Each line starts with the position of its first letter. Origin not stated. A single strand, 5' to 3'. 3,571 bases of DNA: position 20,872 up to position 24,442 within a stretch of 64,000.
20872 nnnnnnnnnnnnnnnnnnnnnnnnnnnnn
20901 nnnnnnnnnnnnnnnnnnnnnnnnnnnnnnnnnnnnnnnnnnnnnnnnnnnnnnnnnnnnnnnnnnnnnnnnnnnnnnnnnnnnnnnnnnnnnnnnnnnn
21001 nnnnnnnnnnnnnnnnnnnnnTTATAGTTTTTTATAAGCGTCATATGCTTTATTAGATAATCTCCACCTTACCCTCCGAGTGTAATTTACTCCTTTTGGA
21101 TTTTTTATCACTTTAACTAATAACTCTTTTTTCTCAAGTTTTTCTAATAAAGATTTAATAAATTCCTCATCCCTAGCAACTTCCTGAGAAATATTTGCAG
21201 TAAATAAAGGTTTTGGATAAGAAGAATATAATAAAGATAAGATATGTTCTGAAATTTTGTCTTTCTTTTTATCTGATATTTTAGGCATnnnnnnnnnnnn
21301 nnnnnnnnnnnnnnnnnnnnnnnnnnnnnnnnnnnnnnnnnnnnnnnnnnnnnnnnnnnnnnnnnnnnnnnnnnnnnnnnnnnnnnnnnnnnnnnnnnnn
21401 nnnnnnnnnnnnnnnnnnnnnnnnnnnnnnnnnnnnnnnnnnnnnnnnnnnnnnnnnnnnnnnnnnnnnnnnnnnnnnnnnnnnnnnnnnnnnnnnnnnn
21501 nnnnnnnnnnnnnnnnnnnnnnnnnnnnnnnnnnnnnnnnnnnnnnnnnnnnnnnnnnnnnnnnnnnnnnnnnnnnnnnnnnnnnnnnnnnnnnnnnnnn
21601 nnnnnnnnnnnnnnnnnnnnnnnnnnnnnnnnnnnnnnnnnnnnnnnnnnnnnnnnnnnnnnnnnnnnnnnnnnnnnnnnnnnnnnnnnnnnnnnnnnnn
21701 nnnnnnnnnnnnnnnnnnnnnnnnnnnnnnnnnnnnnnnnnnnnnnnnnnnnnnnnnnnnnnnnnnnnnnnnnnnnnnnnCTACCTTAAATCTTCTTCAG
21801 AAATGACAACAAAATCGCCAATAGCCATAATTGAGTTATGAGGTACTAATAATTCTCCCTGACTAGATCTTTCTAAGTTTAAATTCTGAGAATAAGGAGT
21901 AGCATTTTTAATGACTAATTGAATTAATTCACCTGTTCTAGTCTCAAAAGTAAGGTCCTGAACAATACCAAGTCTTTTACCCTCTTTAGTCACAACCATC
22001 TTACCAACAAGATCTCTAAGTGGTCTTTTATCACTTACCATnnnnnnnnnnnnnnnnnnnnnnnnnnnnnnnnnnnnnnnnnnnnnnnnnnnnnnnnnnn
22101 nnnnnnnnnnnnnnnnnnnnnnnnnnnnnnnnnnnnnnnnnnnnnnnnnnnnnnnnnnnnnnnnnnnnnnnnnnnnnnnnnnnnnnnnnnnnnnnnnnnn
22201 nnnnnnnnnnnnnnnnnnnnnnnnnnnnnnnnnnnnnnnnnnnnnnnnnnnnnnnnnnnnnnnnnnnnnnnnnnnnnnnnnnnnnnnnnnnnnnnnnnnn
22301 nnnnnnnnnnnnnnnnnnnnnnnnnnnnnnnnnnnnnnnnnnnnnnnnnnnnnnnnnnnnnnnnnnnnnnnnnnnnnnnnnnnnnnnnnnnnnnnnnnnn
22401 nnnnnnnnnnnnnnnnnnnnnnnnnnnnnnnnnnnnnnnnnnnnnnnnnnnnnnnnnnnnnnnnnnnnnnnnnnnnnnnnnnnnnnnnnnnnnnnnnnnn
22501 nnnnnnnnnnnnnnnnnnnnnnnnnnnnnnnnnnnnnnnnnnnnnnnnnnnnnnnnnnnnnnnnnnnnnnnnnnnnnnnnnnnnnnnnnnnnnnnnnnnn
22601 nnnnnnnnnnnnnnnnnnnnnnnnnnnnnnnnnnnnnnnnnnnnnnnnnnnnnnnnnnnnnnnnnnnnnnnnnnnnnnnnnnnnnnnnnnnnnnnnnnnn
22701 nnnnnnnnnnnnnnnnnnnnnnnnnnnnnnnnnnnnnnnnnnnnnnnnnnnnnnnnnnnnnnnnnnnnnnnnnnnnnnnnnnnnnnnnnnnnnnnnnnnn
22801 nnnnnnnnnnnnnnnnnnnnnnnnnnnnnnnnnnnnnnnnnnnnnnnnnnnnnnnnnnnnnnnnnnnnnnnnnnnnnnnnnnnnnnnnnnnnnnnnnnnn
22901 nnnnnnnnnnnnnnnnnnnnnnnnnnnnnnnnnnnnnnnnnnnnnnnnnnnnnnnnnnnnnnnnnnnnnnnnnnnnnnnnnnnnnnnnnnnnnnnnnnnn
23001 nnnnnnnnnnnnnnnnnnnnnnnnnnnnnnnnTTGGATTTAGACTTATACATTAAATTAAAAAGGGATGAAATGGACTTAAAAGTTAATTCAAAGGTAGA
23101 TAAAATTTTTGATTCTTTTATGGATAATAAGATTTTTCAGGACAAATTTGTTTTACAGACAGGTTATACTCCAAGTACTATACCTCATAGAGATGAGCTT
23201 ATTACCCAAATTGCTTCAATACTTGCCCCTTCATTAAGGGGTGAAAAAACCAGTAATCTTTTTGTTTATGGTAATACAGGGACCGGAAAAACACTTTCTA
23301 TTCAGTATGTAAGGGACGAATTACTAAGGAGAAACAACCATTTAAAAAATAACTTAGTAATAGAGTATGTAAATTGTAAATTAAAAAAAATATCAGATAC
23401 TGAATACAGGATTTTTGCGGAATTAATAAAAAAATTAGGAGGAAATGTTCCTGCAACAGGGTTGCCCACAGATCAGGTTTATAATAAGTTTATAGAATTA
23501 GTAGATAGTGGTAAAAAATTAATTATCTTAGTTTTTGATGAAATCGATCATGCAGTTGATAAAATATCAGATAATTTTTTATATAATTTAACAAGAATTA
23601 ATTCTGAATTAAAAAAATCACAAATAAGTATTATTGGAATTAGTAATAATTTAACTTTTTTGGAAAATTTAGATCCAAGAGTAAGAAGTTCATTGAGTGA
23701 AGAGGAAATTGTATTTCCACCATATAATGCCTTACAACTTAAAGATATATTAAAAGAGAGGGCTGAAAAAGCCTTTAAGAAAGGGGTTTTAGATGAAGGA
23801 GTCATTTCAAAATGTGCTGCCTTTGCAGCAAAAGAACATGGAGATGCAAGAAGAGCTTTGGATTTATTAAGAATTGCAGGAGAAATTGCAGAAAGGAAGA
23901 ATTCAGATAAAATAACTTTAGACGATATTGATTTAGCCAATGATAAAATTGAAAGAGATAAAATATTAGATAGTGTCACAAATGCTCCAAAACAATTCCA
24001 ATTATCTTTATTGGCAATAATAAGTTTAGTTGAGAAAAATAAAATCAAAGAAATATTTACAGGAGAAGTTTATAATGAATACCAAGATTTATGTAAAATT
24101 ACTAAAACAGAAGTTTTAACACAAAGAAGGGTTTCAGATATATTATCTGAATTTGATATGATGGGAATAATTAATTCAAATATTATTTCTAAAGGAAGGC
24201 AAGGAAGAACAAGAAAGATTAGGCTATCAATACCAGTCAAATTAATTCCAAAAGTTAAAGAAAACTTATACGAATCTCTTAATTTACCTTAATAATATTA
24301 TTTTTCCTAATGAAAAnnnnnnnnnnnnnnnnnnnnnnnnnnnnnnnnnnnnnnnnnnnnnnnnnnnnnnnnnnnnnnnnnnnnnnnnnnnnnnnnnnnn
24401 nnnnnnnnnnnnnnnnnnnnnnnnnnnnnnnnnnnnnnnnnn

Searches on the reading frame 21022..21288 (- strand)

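Call 8: search_protein_families(library=pfam, proteins=[window:21022-21288:-], max_evalue=0.01)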
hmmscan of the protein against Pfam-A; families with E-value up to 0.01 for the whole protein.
window:21022-21288:- (88 aa): 1 family
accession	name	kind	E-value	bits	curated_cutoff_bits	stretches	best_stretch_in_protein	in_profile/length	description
PF22979.2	HTH_69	-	5.9e-05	23.3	27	1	12-60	11-59/69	Winged helix-turn-helix domain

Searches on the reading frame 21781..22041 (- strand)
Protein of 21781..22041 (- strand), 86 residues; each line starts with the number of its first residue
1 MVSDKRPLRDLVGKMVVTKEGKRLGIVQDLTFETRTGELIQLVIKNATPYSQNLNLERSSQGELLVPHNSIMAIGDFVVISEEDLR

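Call 8: search_protein_families(library=pfam, proteins=[window:21781-22041:-], max_evalue=0.01)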
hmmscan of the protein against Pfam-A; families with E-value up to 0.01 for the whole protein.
window:21781-22041:- (86 aa): 1 family
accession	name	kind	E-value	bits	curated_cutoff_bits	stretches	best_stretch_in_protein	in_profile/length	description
PF05239.21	PRC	-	4.5e-10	39.8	21.2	1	7-81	5-72/78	PRC-barrel domain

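Call 62: find_encoding_contigs(protein=window:21781-22041:-, flank=3000, max_places=8)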
Protein window:21781-22041:- (86 aa): 1 contig read that carries it; 1 place shown.
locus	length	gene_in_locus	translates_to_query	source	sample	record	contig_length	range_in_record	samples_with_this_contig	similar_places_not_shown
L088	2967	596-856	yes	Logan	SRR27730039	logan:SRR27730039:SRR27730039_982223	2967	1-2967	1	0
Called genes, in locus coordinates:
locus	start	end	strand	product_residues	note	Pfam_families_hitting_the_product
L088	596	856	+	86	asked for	PF05239:PRC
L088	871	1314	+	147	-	-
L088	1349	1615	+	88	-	-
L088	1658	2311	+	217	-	-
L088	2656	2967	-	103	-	?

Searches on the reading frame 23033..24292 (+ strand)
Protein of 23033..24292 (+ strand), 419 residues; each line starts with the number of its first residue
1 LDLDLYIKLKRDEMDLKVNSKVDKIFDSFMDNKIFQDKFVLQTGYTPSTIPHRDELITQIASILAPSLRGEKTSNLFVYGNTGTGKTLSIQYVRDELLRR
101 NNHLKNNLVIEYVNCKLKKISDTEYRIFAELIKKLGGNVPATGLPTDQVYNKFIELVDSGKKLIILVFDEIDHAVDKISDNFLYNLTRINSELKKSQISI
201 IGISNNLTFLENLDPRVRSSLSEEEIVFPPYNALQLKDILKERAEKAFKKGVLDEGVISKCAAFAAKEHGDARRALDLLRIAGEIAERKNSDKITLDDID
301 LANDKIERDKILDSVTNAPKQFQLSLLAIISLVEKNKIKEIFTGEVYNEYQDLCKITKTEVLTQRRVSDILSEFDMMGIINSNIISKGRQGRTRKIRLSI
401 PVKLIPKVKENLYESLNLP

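Call 8: search_protein_families(library=pfam, proteins=[window:23033-24292:+], max_evalue=0.01)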
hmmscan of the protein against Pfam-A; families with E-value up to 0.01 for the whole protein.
window:23033-24292:+ (419 aa): 14 families
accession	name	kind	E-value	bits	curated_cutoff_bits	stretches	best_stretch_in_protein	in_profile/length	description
PF09079.17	Cdc6_C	-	9.9e-29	99.6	25.1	1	314-405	2-93/96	CDC6, C terminal winged helix domain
PF22703.2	Cdc6_lid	-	5e-27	94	27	1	237-303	1-67/68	Cdc6 AAA+ ATPase-type lid domain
PF13401.12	AAA_22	-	5.7e-11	43.3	27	1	74-202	6-122/130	AAA domain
PF13191.12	AAA_16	-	1.1e-09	39.4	32.6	1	51-189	3-158/167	AAA ATPase domain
PF00004.35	AAA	-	4.5e-06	27.6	21.2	1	77-228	2-129/131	ATPase family associated with various cellular activities (AAA)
PF22606.2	Cdc6-ORC-like_ATPase_lid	-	5.4e-06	26.7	27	1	231-287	1-57/60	Cdc6/ORC-like, ATPase lid domain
PF01637.24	ATPase_2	-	2.1e-05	24.9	33.2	1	68-197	15-146/225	ATPase domain predominantly from Archaea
PF05621.17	TniB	-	2.2e-05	24.4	22.4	1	67-209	29-168/189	Bacterial TniB protein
PF00270.35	DEAD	-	0.0012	19.1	26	0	72-193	13-145/167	DEAD/DEAH box helicase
PF24883.2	NPHP3_N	-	0.0041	17.8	24.8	0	72-141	21-85/164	Nephrocystin 3, N-terminal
PF13479.12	AAA_24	-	0.0064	16.8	27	0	75-182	4-84/195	AAA domain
PF00580.27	UvrD-helicase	-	0.0068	16.6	23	0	240-359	61-185/271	UvrD/REP helicase N-terminal domain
PF16796.11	Microtub_bd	-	0.008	16.5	27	0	49-97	70-115/155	Microtubule binding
PF25201.1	nSTAND6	-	0.0096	16.4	27.7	0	53-139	4-75/148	Novel STAND NTPase 6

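Call 14: find_encoding_contigs(protein=window:23033-24292:+, flank=10000, max_places=10)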
Protein window:23033-24292:+ (419 aa): no gene with exactly this product is on record in the collection.

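Call 16: find_encoding_contigs(protein=window:23072-24292:+, flank=10000, max_places=10)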
Protein window:23072-24292:+ (406 aa): 1 contig read that carries it; 1 place shown.
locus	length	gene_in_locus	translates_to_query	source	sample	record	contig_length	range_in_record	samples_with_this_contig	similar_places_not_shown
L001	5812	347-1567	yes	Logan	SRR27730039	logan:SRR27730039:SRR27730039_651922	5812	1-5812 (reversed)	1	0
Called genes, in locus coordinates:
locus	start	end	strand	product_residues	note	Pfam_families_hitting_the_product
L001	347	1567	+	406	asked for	PF01637:ATPase_2 (faint), PF05621:TniB (weak), PF13191:AAA_16, PF00004:AAA (weak), PF13401:AAA_22, PF22606:Cdc6-ORC-like_ATPase_lid (weak), PF22703:Cdc6_lid, PF09079:WHD_Cdc6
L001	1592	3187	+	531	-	PF04042:DNA_pol_E_B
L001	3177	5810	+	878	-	?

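Call 17: find_homologous_proteins(query=window:23072-24289:+)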
Query window:23072-24289:+ (406 aa): 8000 proteins with E <= 0.001 among 8000 candidates; the best 120 are listed.
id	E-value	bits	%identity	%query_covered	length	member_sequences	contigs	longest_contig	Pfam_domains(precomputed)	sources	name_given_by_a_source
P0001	3.5e-257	871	100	100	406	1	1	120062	PF22703.3,PF22606.3,PF00004.36,PF13401.13,PF01637.25,PF05621.18,PF09079.18,PF13191.13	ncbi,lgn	ncbi:MAG: orc1/cdc6 family replication initiation protein [Candidatus Pacearchaeota archaeon]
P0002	1.4e-224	763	87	100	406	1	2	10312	PF22703.3,PF22606.3,PF00004.36,PF13401.13,PF01637.25,PF05621.18,PF09079.18,PF13191.13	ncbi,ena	-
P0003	7.7e-223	758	86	100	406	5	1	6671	PF22703.3,PF00004.36,PF13401.13,PF01637.25,PF05621.18,PF09079.18,PF13191.13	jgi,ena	-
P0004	1.3e-206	704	79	100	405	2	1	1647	PF22703.3,PF00004.36,PF13401.13,PF01637.25,PF05621.18,PF09079.18,PF13191.13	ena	-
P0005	1.0e-202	691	78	99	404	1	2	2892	PF22703.3,PF22606.3,PF00004.36,PF13401.13,PF01637.25,PF05621.18,PF09079.18,PF13191.13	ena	-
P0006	1.3e-202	691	78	99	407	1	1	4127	PF22703.3,PF22606.3,PF00004.36,PF13401.13,PF01637.25,PF05621.18,PF09079.18,PF13191.13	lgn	-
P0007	2.4e-202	690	78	99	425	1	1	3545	PF22703.3,PF22606.3,PF00004.36,PF13401.13,PF01637.25,PF05621.18,PF09079.18,PF13191.13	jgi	jgi:cell division control protein 6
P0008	1.7e-201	687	77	100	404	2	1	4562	PF22703.3,PF00004.36,PF13401.13,PF01637.25,PF05621.18,PF09079.18,PF13191.13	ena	-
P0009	2.0e-201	687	78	100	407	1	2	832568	PF22703.3,PF22606.3,PF00004.36,PF13401.13,PF01637.25,PF05621.18,PF09079.18,PF13191.13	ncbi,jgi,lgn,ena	ncbi:MAG: orc1/cdc6 family replication initiation protein [Candidatus Pacearchaeota archaeon]|jgi:ce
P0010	8.5e-201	685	77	100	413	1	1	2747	PF22703.3,PF22606.3,PF00004.36,PF13401.13,PF01637.25,PF05621.18,PF09079.18,PF13191.13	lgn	-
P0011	1.3e-200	684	76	100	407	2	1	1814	PF22703.3,PF22606.3,PF00004.36,PF13401.13,PF01637.25,PF05621.18,PF09079.18,PF13191.13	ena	-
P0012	2.0e-200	684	78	99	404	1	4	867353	PF22703.3,PF00004.36,PF13401.13,PF01637.25,PF05621.18,PF09079.18,PF13191.13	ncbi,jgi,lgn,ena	-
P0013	6.4e-200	682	77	99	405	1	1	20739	PF22703.3,PF00004.36,PF13401.13,PF01637.25,PF05621.18,PF09079.18,PF13191.13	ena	-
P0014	6.5e-200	682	77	99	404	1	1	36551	PF22703.3,PF22606.3,PF00004.36,PF13401.13,PF01637.25,PF05621.18,PF09079.18,PF13191.13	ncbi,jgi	-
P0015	7.2e-200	682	78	99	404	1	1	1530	PF22703.3,PF00004.36,PF13401.13,PF01637.25,PF05621.18,PF09079.18,PF13191.13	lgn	-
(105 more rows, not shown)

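Call 19: find_related_loci(query=window:23072-24289:+, collection=genome_contigs, flank=6000)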
Query window:23072-24289:+ (406 aa) in genome_contigs; peptide patterns used: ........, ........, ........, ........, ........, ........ (x = any residue, [..] = any of these).
406 stretches matched a pattern; 32 encode a relative of the query (tblastn E <= 1e-3); 32 distinct loci.
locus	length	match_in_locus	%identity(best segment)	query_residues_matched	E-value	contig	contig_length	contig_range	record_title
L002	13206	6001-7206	77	4-405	0e+0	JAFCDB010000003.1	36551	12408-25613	Candidatus Pacearchaeota archaeon isolate Meg19_1012_Bin_278 Meg19_1012_Bin_278_scaffold_1798, whole genome shotgun sequ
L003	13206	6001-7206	77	4-405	0e+0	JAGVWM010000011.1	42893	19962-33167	Candidatus Pacearchaeota archaeon isolate RIFCSPHIGHO2_01_FULL_29_23 rifcsphigho2_01_scaffold_4737, whole genome shotgun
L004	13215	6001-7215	76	1-405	0e+0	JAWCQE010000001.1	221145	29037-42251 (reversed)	MAG: Candidatus Pacearchaeota archaeon isolate JZ-2_201901_bins_146 JZ-2_201901_bins_146_scaffold_1, whole genome shotgu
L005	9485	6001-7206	76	4-405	0e+0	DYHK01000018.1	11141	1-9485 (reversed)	MAG TPA_asm: Candidatus Aenigmarchaeum sp. isolate BE2012_2_32_6 Afr_mines_BE2012_2511_length_11141_cov_2_484034, whole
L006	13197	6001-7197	77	4-402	0e+0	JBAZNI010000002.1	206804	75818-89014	MAG: Candidatus Pacearchaeota archaeon isolate SO_2017_LW4_63 scaffold_195_c1_LW137-91_2017, whole genome shotgun sequen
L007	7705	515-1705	77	9-405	0e+0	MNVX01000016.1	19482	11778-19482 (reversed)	MAG: Candidatus Pacearchaeota archaeon CG1_02_32_21 cg1_0.2_scaffold_2306_c, whole genome shotgun sequence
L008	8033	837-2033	75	7-405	0e+0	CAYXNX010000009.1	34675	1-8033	MAG TPA_asm: Candidatus Woesearchaeota archaeon isolate SRP252850_co1_133 genome assembly, contig: NODE_2007_length_3467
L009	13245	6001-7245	73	4-405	0e+0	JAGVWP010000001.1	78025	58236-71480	Candidatus Pacearchaeota archaeon isolate RIFCSPHIGHO2_02_FULL_31_29 rifcsphigho2_02_scaffold_262, whole genome shotgun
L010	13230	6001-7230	74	9-405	0e+0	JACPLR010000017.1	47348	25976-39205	MAG: Candidatus Pacearchaeota archaeon isolate NC_groundwater_526_Ag_S-0.1um_30_12 S35_SO-1_scaffold_224077, whole genom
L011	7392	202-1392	68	7-403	0e+0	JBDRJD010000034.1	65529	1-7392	MAG: archaeon isolate MEGAHIT-group-1.626 k141_3253140, whole genome shotgun sequence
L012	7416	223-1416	67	8-405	0e+0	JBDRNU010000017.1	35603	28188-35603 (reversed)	MAG: archaeon isolate MEGAHIT-group-1.914 k141_2299557, whole genome shotgun sequence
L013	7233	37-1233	68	7-405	0e+0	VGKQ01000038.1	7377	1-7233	MAG: Candidatus Pacearchaeota archaeon isolate M_DeepCast_400m_m2_082 M_DeepCast_400m_m2_082_Ga0194112_10021099, whole g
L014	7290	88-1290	67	4-405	0e+0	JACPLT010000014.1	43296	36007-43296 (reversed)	MAG: Candidatus Pacearchaeota archaeon isolate NC_groundwater_528_Ag_S-0.1um_33_10 S35_SO-1_scaffold_87803, whole genome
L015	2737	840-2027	65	9-405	0e+0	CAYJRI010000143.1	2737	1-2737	MAG TPA_asm: Candidatus Woesearchaeota archaeon isolate ERP125453_co1_307 genome assembly, contig: NODE_55607_length_273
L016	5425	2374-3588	65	3-405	2e-180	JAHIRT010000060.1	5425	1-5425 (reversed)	MAG: Nanoarchaeota archaeon isolate MM_PC_MetaG.mb.141 MM_PC_MetaG.mb.141_k141_1479112, whole genome shotgun sequence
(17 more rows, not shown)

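Call 22: find_encoding_contigs(protein=P0002, flank=6000, max_places=4)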
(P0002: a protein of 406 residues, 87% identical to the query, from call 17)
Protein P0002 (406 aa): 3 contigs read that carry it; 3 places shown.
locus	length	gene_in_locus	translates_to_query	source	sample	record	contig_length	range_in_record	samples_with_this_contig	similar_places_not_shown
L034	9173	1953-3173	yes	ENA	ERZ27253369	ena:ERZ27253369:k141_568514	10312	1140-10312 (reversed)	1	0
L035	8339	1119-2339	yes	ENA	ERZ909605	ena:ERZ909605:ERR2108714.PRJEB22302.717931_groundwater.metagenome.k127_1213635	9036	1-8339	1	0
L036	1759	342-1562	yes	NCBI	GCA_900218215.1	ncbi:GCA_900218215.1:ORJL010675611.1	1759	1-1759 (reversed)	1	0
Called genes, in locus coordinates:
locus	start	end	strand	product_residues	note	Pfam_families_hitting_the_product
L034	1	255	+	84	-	?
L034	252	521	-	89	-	-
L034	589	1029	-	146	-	-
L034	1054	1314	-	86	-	PF05239:PRC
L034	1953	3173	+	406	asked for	PF05621:TniB (weak), PF13191:AAA_16, PF01637:ATPase_2 (weak), PF00004:AAA (weak), PF13401:AAA_22, PF22606:Cdc6-ORC-like_ATPase_lid (faint), PF22703:Cdc6_lid, PF09079:WHD_Cdc6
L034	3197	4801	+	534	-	PF04042:DNA_pol_E_B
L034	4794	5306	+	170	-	-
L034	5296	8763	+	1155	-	PF03833:PolC_DP2_N, PF24844:PolC_DP2_central, PF24846:PolC_DP2_cat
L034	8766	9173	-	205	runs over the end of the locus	-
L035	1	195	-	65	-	?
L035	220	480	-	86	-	PF05239:PRC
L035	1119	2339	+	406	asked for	PF05621:TniB (weak), PF13191:AAA_16, PF01637:ATPase_2 (weak), PF00004:AAA (weak), PF13401:AAA_22, PF22606:Cdc6-ORC-like_ATPase_lid (faint), PF22703:Cdc6_lid, PF09079:WHD_Cdc6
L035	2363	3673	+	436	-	-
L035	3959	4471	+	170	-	-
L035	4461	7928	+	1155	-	PF03833:PolC_DP2_N, PF24844:PolC_DP2_central, PF24846:PolC_DP2_cat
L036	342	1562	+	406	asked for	PF05621:TniB (weak), PF13191:AAA_16, PF01637:ATPase_2 (weak), PF00004:AAA (weak), PF13401:AAA_22, PF22606:Cdc6-ORC-like_ATPase_lid (faint), PF22703:Cdc6_lid, PF09079:WHD_Cdc6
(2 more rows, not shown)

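Call 23: find_encoding_contigs(protein=P0003, flank=6000, max_places=4)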
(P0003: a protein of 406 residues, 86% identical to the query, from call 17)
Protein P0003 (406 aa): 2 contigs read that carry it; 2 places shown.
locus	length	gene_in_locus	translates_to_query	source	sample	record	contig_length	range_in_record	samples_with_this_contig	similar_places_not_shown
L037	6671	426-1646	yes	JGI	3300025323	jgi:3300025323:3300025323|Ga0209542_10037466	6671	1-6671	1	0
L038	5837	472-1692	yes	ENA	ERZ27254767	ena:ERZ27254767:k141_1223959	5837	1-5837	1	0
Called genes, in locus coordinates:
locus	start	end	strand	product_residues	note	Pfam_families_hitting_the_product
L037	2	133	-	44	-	?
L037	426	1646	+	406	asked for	PF05621:TniB (weak), PF13191:AAA_16 (weak), PF01637:ATPase_2 (weak), PF00004:AAA (weak), PF13401:AAA_22, PF22703:Cdc6_lid, PF09079:WHD_Cdc6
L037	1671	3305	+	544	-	PF04042:DNA_pol_E_B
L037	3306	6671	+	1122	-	?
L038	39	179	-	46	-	-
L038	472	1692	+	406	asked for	PF05621:TniB (weak), PF13191:AAA_16 (weak), PF01637:ATPase_2 (weak), PF00004:AAA (weak), PF13401:AAA_22, PF22703:Cdc6_lid, PF09079:WHD_Cdc6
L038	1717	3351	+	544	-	PF04042:DNA_pol_E_B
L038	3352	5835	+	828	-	?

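Call 24: find_related_loci(query=window:23072-24289:+, collection=metagenome_contigs, flank=3000)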
Query window:23072-24289:+ (406 aa) in metagenome_contigs; peptide patterns used: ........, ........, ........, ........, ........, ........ (x = any residue, [..] = any of these).
600 stretches matched a pattern (row limit reached: there are more); 49 encode a relative of the query (tblastn E <= 1e-3); 49 distinct loci.
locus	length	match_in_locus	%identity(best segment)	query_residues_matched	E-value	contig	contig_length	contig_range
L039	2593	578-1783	86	1-402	0e+0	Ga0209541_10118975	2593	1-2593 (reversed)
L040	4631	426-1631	86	1-402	0e+0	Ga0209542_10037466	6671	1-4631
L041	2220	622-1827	78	4-405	0e+0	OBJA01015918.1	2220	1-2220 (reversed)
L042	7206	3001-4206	78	4-405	0e+0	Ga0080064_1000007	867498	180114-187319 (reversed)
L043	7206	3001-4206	77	4-405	0e+0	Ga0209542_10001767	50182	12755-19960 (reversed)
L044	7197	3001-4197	77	4-402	0e+0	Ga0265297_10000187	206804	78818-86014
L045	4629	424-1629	76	4-405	0e+0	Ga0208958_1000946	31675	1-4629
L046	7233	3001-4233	74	5-405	0e+0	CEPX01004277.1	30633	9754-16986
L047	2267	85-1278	75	6-405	0e+0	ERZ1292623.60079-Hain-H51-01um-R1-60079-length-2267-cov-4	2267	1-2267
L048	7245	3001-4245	73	4-405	0e+0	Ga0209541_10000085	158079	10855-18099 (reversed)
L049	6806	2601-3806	74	7-405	0e+0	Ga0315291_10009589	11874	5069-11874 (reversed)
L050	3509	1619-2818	71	7-405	0e+0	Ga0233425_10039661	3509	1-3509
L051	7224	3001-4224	67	1-405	0e+0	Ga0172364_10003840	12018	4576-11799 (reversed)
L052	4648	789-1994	70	4-405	0e+0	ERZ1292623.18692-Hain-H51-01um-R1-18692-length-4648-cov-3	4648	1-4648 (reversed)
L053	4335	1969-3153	69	8-403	0e+0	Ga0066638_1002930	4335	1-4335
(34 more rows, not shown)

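Call 57: search_solved_structures(query=window:23072-24289:+, max_evalue=1e-10)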
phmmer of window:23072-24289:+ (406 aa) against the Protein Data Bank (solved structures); distinct sequences matched with E-value up to 1e-10: 15.
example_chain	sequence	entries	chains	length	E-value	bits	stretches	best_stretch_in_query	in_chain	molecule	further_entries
2qby_A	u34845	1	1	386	1.6e-101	343.4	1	20-392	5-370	Cell division control protein 6 homolog 1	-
2v1u_A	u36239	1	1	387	1.1e-93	317.6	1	18-386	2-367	CELL DIVISION CONTROL PROTEIN 6 HOMOLOG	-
2qby_B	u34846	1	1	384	4.2e-44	154.4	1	36-397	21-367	Cell division control protein 6 homolog 3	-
8rwv_F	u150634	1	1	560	4.4e-24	88.6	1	23-277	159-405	Cell division control protein 6 homolog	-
8s0e_G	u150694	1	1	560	4.7e-24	88.5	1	23-277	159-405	Cell division control protein 6 homolog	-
1fnn_A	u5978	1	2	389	1.8e-19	73.4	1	23-385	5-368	CELL DIVISION CONTROL PROTEIN 6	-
7jgr_G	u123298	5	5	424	8.2e-19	71.2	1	19-279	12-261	Cell division control protein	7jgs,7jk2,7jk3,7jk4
5uj7_A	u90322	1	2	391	1.7e-17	66.9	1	27-387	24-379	Origin recognition complex subunit 1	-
7jpo_A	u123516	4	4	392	1.7e-17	66.9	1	27-387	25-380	Origin recognition complex subunit 1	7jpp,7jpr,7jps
5ujm_A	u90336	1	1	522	4e-17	65.7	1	27-387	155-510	Origin recognition complex subunit 1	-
7ctf_A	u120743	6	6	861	1.3e-16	63.9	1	27-387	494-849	Origin recognition complex subunit 1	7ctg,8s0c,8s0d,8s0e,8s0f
8rwv_A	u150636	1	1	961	1.7e-16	63.6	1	27-386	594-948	Origin recognition complex subunit 1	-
4xgc_A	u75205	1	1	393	1.2e-14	57.6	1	28-340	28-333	Origin recognition complex subunit 1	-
7jgr_A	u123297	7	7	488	2e-14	56.8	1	28-340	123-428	Origin recognition complex subunit 1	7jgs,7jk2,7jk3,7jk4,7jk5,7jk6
1w5s_A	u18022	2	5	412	6.6e-12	48.5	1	20-399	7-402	ORIGIN RECOGNITION COMPLEX SUBUNIT 2 ORC2 | ORC2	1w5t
